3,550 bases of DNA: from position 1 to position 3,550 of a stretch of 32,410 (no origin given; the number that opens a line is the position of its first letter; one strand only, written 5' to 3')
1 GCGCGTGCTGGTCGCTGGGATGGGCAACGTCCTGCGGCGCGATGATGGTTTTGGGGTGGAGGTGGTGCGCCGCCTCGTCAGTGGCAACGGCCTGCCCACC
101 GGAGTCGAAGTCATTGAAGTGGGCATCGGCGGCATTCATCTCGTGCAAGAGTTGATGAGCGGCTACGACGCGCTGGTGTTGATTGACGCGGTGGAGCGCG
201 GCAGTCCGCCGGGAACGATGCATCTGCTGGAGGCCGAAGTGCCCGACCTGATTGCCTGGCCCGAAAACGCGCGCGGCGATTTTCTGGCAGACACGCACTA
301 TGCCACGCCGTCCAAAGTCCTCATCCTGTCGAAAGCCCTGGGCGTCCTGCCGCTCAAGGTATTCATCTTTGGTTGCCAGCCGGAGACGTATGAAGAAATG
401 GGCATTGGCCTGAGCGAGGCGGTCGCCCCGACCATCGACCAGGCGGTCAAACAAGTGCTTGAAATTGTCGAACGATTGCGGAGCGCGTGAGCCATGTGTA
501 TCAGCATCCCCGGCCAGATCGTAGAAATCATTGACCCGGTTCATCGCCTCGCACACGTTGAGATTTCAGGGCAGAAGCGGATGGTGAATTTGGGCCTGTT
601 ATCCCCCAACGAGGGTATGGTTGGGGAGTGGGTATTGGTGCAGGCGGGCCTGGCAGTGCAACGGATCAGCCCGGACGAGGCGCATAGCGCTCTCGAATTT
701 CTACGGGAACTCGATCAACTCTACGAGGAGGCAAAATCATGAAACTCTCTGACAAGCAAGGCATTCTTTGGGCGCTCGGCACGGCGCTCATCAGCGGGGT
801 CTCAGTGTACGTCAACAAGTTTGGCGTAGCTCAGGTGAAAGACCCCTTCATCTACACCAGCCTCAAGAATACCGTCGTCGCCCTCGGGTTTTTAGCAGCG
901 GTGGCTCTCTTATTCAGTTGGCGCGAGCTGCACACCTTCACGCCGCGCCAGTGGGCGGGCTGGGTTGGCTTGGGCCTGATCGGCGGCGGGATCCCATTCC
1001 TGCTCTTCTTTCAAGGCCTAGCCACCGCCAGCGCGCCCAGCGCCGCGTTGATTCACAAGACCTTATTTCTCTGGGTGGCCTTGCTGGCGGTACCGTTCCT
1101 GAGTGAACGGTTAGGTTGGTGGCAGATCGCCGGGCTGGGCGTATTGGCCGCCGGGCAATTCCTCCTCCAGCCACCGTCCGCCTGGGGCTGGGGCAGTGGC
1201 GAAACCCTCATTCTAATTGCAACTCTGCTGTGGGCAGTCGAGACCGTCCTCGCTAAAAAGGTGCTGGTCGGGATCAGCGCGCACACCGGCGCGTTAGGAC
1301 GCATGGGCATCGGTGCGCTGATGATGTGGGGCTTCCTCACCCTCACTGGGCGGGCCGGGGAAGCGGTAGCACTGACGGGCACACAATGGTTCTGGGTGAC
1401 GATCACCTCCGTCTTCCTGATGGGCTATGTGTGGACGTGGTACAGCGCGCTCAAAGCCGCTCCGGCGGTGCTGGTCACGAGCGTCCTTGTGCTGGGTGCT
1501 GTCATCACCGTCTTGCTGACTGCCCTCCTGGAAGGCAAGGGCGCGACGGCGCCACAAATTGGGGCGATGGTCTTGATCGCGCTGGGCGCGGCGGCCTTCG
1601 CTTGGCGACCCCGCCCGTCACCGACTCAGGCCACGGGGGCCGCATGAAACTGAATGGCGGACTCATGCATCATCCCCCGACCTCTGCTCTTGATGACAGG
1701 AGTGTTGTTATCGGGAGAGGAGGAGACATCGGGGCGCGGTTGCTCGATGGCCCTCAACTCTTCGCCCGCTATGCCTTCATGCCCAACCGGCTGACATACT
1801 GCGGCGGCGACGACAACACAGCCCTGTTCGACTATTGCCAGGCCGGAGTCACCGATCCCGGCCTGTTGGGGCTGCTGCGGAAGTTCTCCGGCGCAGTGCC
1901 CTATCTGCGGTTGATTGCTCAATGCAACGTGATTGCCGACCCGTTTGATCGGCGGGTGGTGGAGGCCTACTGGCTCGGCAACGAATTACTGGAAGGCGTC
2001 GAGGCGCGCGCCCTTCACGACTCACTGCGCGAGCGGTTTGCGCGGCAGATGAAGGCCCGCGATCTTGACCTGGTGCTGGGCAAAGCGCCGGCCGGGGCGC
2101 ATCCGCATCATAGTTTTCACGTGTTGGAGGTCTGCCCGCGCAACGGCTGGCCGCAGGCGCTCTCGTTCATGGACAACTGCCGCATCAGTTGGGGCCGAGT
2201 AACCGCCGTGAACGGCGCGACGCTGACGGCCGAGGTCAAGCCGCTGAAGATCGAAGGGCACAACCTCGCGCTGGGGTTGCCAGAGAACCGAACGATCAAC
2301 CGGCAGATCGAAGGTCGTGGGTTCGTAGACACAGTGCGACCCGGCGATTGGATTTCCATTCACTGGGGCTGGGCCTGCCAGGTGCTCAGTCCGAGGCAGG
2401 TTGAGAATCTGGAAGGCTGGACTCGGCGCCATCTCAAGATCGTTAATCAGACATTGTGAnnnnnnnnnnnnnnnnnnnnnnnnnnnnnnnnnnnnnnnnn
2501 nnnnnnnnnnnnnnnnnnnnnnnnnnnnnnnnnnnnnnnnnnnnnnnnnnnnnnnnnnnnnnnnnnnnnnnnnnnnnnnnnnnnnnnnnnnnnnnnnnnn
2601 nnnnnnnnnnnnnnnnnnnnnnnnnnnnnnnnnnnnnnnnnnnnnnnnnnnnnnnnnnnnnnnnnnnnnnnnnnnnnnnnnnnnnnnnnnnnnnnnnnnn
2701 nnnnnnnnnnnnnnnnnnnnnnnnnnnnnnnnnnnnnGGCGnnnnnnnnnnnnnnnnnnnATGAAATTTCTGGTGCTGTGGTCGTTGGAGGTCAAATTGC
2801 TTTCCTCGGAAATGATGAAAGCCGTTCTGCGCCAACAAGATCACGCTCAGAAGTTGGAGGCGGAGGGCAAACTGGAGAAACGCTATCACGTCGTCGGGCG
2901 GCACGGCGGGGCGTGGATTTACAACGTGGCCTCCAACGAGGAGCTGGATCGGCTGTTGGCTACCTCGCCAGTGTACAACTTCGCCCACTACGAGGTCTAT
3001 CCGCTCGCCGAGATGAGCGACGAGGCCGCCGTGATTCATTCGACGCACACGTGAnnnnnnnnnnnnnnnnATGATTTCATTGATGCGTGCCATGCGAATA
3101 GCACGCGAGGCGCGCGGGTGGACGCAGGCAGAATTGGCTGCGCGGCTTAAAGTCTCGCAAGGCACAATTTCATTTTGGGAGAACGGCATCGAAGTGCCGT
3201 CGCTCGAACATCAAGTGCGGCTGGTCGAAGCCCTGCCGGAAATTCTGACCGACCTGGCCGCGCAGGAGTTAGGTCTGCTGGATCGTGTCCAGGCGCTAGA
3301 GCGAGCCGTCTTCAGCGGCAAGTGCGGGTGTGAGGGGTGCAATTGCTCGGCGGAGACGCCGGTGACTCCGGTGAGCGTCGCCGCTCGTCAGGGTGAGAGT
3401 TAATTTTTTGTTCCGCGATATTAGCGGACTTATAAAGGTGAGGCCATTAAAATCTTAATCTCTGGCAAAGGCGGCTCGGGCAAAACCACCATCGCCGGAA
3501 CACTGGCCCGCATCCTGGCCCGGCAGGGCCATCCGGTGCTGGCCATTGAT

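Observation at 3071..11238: Candidate undescribed system: a selenocysteine-based metallochaperone module with a methyltransferase and a nickel/peptide-type ABC importer inside a hydrogenase-maturation locus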

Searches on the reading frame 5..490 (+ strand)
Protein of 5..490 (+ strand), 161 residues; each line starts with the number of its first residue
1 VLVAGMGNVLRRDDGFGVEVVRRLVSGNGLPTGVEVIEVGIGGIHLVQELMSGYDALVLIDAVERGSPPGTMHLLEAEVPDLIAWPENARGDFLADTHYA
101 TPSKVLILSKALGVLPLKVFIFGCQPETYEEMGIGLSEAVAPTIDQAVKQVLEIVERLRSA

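Call 14: search_protein_families(library=pfam, proteins=[window:5-490:+])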
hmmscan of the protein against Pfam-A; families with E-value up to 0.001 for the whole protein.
window:5-490:+ (161 aa): 1 family
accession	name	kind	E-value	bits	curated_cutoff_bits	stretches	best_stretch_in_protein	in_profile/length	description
PF01750.23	HycI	-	1.2e-18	67.6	23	1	18-153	1-129/130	Hydrogenase maturation protease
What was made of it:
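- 5..490 (+): Hydrogenase maturation protease (HycI/HybD type). It marks the locus as a [NiFe]-hydrogenase maturation locus. The structural genes would lie upstream of the window. Pfam PF01750, 67.6 bits (call 14).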

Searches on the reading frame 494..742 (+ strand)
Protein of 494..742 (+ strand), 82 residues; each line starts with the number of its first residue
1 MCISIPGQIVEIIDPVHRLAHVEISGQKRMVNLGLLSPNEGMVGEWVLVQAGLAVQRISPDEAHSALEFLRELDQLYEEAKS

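Call 14: search_protein_families(library=pfam, proteins=[window:494-742:+])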
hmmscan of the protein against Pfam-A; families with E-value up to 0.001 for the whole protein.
window:494-742:+ (82 aa): 1 family
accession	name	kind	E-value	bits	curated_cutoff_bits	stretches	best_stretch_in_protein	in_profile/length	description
PF01455.23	HupF_HypC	-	7.4e-20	71.3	28.5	1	1-70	1-65/65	HupF/HypC family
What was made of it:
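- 494..742 (+): HypC chaperone. Pfam PF01455, 71.3 bits (call 14).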

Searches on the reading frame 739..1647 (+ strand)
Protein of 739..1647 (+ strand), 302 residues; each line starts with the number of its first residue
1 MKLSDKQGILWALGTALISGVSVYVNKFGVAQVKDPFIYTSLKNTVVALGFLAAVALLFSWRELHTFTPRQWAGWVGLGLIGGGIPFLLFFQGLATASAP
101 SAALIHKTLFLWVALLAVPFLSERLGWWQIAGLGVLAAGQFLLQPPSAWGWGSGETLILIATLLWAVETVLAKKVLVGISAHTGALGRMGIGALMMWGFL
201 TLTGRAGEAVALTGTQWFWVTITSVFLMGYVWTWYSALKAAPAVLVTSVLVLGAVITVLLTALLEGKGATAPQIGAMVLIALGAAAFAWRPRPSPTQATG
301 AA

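Call 14: search_protein_families(library=pfam, proteins=[window:739-1647:+])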
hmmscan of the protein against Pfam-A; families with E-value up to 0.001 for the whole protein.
window:739-1647:+ (302 aa): 1 family
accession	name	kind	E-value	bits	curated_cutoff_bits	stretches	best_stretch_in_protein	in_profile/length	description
PF00892.27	EamA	-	1.4e-26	93.8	28.2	2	8-143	3-133/135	EamA-like transporter family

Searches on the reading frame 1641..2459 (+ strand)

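Call 14: search_protein_families(library=pfam, proteins=[window:1641-2459:+])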
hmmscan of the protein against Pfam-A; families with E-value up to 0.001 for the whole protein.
window:1641-2459:+ (272 aa): 1 family
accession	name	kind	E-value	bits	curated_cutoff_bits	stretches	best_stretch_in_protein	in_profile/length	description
PF19927.4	DUF6390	-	1.3e-70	238.1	25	1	36-271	4-240/244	Family of unknown function (DUF6390)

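Call 37: search_protein_families(library=ncbifam, max_evalue=0.01, proteins=[window:1641-2459:+])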
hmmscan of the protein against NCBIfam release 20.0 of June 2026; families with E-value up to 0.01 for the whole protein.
window:1641-2459:+ (272 aa): 1 family
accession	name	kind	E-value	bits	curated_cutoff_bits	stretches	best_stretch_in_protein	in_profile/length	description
TIGR00074.1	hypC_hupF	subfamily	0.0057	16.5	48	0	215-251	20-55/80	HypC/HybG/HupF family hydrogenase formation chaperone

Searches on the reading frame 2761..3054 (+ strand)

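Call 14: search_protein_families(library=pfam, proteins=[window:2761-3054:+])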
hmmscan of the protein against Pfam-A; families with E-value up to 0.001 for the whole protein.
window:2761-3054:+ (97 aa): 3 families
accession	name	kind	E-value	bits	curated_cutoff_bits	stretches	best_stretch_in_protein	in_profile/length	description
PF02426.22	MIase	-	1.5e-12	47.9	26.7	1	1-84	1-86/90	Muconolactone delta-isomerase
PF11746.14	DUF3303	-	8.1e-05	23.1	21.2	1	1-92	1-88/92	Domain of unknown function (DUF3303)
PF03795.20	YCII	-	0.00048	21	24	1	17-85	22-94/95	YCII-related domain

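Call 37: search_protein_families(library=ncbifam, max_evalue=0.01, proteins=[window:2761-3054:+])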
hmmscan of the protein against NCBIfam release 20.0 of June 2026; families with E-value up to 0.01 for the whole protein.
window:2761-3054:+ (97 aa): 1 family
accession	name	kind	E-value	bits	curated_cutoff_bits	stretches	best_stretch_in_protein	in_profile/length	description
TIGR03221.1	muco_delta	equivalog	7.8e-10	38.7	130.6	1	17-84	18-85/90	muconolactone Delta-isomerase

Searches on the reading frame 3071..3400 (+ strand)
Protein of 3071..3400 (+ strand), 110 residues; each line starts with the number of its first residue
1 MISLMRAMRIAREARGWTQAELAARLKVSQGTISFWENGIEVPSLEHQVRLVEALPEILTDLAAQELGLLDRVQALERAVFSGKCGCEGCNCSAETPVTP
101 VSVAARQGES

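Call 11: search_protein_families(library=pfam, proteins=[window:3071-3400:+])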
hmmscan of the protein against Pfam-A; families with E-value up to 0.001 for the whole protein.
seq(110 aa): 7 families
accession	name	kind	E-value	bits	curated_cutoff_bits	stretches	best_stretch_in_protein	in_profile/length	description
PF01381.28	HTH_3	-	1.9e-13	50.7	23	1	9-55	2-48/55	Helix-turn-helix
PF13560.12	HTH_31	-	1.1e-10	42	27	1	8-55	6-54/64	Helix-turn-helix domain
PF12844.13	HTH_19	-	9.8e-06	25.8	30.2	1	10-54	6-50/64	Helix-turn-helix domain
PF13413.12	HTH_25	-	0.00015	21.9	24.6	1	8-35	2-29/62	Helix-turn-helix domain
PF04545.22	Sigma70_r4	-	0.00041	20.2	24.1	0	14-34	18-38/50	Sigma-70, region 4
PF13384.12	HTH_23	-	0.00064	19.9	24.6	0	8-41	8-47/50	Homeodomain-like domain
PF13744.12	HTH_37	-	0.00087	19.5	27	0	3-39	18-54/80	Helix-turn-helix domain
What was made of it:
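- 3071..3403 (+): XRE-type HTH protein with a C-terminal CxCxxCxC tail (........). It is a candidate metal-sensing regulator or partner of CooC-like 1. Pfam HTH_3, 50.7 bits (call 11).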

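Call 37: search_protein_families(library=ncbifam, max_evalue=0.01, proteins=[window:3071-3400:+])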
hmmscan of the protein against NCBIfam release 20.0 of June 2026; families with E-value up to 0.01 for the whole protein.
seq(110 aa): 10 families
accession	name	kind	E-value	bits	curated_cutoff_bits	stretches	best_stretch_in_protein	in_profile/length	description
TIGR03070.1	couple_hipB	subfamily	1.7e-08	34.2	71.65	1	8-55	7-54/58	type II toxin-antitoxin system Y4mF family antitoxin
NF007271.0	PRK09726.1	equivalog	2.3e-07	30.7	79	1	4-60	13-69/88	type II toxin-antitoxin system antitoxin HipB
NF041951.1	phage_RstR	subfamily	1.1e-05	25.6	80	1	6-55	5-54/108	RstR family transcriptional repressor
TIGR00270.2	TIGR00270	equivalog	3e-05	23.9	110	1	7-56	79-128/159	multiprotein bridging factor aMBF1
NF003162.0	PRK04140.1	equivalog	0.00015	20.9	263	1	7-60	130-183/317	transcriptional regulator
TIGR03830.1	CxxCG_CxxCG_HTH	subfamily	0.00018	21.3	61.8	1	7-62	69-126/127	type II TA system antitoxin MqsA family protein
NF047542.1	telomere_Tap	equivalog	0.00059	18.7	600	1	12-64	26-74/695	telomere-associated protein Tap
NF007257.0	PRK09706.1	subfamily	0.0014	18.4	101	1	8-55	10-57/135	transcriptional repressor DicA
NF052239.1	antitox_spr1629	equivalog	0.0078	15.4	335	1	10-53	9-52/377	spr1629 family repressor/antitoxin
NF047948.1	male_kill_WMK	equivalog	0.0092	15.5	300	1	11-63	13-65/300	WO male-killing family protein Wmk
